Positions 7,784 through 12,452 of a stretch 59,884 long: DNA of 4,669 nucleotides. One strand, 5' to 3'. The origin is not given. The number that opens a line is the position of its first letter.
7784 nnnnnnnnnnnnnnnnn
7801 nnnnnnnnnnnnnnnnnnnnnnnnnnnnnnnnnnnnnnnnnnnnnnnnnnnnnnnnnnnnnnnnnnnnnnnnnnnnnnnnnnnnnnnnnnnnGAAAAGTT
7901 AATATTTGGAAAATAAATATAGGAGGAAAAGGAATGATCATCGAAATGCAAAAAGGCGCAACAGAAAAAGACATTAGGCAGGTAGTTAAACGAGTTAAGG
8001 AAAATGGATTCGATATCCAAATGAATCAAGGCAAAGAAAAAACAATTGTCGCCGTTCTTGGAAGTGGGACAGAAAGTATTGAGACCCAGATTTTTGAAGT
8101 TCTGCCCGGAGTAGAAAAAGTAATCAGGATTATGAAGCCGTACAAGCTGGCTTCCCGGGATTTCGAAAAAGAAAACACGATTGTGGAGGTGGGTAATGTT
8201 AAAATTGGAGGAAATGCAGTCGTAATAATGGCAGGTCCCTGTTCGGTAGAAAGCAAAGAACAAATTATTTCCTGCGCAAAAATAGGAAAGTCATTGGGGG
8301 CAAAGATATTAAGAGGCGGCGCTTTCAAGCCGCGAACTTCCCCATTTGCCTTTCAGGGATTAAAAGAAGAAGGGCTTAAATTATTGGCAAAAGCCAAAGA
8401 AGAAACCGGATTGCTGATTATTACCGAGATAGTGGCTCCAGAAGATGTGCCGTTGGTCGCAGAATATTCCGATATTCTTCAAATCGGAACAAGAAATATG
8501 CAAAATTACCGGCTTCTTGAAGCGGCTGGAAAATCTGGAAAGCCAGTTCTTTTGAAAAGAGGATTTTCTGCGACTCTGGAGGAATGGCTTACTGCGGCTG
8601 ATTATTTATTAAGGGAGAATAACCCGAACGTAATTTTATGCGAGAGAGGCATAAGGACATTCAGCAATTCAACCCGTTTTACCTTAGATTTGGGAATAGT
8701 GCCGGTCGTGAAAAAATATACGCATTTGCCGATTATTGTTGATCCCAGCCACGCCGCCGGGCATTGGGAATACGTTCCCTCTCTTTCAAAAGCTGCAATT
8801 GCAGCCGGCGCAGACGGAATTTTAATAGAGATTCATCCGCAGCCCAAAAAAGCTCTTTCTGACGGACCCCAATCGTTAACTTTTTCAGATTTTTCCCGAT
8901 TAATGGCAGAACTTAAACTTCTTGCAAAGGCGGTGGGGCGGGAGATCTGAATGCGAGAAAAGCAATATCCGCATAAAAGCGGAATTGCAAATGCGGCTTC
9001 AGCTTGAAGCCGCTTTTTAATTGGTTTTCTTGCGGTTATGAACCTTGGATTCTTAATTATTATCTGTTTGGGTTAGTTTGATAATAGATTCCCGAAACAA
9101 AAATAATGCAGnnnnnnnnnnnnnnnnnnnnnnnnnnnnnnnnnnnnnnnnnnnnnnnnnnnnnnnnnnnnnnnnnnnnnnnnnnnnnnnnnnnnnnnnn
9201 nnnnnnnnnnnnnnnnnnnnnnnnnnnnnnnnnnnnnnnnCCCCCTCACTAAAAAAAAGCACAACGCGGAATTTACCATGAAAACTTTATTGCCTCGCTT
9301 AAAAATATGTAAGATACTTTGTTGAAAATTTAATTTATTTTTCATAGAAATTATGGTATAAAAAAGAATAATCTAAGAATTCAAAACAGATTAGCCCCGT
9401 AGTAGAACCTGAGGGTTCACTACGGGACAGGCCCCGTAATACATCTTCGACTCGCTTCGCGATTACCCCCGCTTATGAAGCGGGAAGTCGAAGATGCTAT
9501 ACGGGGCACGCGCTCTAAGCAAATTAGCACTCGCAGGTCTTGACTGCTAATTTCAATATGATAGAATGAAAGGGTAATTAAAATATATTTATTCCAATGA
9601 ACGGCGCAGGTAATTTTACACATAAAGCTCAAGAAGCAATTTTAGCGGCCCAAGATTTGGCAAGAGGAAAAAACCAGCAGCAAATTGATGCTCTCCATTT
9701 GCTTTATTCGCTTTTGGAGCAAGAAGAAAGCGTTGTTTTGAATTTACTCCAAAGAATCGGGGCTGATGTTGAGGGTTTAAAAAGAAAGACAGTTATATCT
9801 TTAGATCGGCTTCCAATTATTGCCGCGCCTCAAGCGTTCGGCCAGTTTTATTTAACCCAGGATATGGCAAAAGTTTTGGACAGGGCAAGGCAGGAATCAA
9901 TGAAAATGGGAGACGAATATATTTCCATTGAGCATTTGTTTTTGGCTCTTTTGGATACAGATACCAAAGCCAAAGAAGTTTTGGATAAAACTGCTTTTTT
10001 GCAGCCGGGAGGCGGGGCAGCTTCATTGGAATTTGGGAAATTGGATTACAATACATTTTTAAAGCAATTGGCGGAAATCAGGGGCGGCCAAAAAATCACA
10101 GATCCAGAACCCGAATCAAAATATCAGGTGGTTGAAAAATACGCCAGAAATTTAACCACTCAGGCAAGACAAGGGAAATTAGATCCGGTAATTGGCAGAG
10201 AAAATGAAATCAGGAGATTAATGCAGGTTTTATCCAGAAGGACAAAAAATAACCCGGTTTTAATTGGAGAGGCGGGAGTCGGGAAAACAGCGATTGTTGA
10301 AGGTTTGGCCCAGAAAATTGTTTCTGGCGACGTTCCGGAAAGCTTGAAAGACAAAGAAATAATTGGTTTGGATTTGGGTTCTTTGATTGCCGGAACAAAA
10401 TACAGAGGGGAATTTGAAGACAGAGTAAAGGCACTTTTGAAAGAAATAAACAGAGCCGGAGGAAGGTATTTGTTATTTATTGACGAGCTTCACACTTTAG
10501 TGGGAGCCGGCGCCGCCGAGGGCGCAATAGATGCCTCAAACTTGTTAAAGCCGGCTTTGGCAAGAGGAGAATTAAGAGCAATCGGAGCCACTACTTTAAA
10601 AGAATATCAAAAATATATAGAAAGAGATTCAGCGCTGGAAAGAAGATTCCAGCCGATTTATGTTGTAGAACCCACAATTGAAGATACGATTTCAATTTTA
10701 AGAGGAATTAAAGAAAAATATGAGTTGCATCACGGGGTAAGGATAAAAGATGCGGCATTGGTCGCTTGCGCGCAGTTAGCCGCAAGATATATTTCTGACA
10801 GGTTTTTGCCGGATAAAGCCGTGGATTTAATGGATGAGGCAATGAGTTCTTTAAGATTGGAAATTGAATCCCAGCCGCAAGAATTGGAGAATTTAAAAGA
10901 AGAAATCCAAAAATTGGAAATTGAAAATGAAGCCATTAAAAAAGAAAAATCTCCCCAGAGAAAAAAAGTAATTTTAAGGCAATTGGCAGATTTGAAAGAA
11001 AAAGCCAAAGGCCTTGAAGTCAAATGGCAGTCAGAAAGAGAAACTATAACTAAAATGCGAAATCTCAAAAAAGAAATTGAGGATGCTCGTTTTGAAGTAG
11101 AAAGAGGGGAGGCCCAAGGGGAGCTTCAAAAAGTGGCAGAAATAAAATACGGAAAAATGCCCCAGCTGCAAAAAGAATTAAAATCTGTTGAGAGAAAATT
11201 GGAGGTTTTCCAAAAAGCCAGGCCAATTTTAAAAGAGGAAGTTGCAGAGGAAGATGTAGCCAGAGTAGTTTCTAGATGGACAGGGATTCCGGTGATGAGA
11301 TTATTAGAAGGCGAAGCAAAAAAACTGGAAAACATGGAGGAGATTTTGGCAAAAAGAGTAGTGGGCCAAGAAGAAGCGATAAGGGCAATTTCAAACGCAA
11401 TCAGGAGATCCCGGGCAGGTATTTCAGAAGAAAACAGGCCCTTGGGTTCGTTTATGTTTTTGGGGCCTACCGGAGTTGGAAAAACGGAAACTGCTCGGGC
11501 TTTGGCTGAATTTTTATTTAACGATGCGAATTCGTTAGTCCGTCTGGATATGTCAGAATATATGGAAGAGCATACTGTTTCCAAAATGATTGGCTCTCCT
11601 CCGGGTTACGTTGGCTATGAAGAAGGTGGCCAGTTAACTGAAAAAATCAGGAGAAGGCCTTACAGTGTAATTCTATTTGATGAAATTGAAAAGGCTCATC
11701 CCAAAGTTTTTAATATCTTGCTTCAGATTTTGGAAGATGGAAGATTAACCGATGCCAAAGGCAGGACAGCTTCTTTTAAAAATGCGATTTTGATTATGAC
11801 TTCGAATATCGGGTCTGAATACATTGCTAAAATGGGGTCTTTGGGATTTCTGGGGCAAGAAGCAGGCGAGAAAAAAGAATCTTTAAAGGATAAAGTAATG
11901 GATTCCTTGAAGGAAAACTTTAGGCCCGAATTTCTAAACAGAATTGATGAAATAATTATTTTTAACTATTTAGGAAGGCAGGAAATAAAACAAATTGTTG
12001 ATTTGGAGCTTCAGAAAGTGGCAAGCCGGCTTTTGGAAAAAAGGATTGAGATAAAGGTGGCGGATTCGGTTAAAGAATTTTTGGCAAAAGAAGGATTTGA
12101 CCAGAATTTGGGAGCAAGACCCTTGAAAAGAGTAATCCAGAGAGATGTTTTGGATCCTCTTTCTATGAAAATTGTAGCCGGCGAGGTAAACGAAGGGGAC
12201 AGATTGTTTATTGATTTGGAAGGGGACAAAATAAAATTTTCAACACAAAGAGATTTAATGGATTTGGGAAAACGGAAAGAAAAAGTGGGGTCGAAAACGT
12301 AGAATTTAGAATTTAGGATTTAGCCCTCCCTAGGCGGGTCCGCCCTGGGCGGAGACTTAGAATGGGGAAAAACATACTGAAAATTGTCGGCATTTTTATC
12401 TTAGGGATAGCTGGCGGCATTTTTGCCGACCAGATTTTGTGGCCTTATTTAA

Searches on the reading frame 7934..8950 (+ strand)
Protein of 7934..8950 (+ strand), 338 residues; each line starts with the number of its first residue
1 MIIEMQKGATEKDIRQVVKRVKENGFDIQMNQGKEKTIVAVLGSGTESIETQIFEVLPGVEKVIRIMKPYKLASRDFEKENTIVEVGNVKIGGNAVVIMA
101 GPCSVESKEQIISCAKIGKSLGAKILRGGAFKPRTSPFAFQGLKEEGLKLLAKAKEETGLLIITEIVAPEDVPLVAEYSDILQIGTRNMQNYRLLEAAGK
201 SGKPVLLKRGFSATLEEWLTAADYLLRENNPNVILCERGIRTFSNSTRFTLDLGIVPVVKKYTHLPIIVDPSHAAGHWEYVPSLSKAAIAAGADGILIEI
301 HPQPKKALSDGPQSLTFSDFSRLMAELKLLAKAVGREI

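Call 46: search_protein_families(library=pfam, proteins=[window:7934-8950:+], max_evalue=0.0001)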
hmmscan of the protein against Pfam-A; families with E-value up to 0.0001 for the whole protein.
window:7934-8950:+ (338 aa): 3 families
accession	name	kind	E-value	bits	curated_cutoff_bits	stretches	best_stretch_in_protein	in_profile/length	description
PF00793.26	DAHP_synth_1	-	2.6e-76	256.5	25.5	1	85-326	5-260/270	DAHP synthetase I family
PF18152.6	DAHP_snth_FXD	-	3.1e-17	62.6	27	1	1-68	1-67/67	DAHP synthase ferredoxin-like domain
PF03102.20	NeuB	-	3.8e-08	33.5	22.1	1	143-236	53-146/241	NeuB family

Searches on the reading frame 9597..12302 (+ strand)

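Call 46: search_protein_families(library=pfam, proteins=[window:9597-12302:+], max_evalue=0.0001)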
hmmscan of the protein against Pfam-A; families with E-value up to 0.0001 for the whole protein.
window:9597-12302:+ (901 aa): 14 families
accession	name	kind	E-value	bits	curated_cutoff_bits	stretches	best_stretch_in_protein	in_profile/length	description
PF07724.20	AAA_2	-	3e-70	236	27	1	614-786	1-166/166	AAA domain (Cdc48 subfamily)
PF17871.7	AAA_lid_9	-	2.1e-34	118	22.8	1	361-457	2-98/104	AAA lid domain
PF10431.15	ClpB_D2-small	-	1.2e-25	89.8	21.9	1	792-870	1-79/81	C-terminal, D2-small domain, of ClpB protein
PF00004.35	AAA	-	9.7e-21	75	21.2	2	221-337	2-111/131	ATPase family associated with various cellular activities (AAA)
PF02861.25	Clp_N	-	3.6e-18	65.9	20.7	2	18-64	1-47/53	Clp amino terminal domain, pathogenicity island component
PF07728.20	AAA_5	-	2.7e-16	60.3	22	1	619-740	2-125/139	AAA domain (dynein-related subfamily)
PF13191.12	AAA_16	-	6.5e-13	50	32.6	1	198-242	2-49/167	AAA ATPase domain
PF13401.12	AAA_22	-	8.1e-11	42.8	27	0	619-714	8-110/130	AAA domain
PF00158.32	Sigma54_activat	-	2.4e-08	34.3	20.2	1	617-726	23-131/168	Sigma-54 interaction domain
PF01637.24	ATPase_2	-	1.3e-06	28.8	33.2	0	201-241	4-44/225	ATPase domain predominantly from Archaea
PF12775.13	AAA_7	-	3.7e-06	27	25.8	0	618-667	35-84/181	P-loop containing dynein motor region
PF20720.3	nSTAND3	-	2.8e-05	24.3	27.2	0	216-243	16-43/155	Novel STAND NTPase 3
PF13173.12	AAA_14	-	3.6e-05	24.2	27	0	221-302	6-75/129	AAA domain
PF05621.17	TniB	-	7.9e-05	22.6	22.4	0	204-356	22-184/189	Bacterial TniB protein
